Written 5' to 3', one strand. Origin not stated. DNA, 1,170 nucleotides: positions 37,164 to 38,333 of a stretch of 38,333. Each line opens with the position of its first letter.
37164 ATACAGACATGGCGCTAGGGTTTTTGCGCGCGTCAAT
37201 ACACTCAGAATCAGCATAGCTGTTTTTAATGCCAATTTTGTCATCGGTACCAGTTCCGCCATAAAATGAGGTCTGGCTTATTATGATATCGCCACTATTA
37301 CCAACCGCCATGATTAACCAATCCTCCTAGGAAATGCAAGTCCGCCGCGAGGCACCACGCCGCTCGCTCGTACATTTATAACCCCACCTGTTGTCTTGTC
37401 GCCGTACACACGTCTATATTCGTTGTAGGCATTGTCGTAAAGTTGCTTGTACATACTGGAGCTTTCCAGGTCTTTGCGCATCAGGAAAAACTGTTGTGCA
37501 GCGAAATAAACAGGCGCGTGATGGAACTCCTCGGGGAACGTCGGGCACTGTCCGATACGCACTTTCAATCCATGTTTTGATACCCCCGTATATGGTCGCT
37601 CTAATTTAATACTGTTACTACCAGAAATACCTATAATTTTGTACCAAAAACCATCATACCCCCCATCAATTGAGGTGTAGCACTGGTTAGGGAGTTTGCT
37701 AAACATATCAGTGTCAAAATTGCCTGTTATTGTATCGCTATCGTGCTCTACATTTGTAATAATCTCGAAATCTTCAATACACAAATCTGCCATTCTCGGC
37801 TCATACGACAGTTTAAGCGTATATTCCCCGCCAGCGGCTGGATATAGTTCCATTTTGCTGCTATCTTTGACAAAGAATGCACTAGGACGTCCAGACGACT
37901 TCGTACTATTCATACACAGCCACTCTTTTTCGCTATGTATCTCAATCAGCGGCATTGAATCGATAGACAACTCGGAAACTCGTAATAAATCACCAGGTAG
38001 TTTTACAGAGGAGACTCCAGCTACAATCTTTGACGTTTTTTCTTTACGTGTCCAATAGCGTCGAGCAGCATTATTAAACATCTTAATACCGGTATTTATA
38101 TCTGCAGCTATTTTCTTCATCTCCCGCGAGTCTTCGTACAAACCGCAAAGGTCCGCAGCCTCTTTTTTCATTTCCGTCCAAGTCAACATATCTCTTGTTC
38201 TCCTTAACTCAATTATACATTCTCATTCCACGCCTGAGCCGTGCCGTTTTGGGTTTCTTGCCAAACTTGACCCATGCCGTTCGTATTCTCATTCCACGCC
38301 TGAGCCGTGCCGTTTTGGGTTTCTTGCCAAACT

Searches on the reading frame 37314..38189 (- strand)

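Call 22: search_protein_families(library=phrogs, proteins=[window:37314-38189:-], max_evalue=0.001)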
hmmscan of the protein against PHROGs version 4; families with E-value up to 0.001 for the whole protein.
window:37314-38189:- (291 aa): 0 families

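Call 81: search_protein_families(library=pfam, proteins=[window:37314-38189:-], max_evalue=0.001)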
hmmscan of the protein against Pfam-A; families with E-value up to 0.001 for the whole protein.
window:37314-38189:- (291 aa): 1 family
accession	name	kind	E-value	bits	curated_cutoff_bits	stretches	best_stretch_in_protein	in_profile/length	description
PF24175.2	SU10_adaptor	-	3.6e-13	50.8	27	1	3-139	2-131/194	SU10 adaptor protein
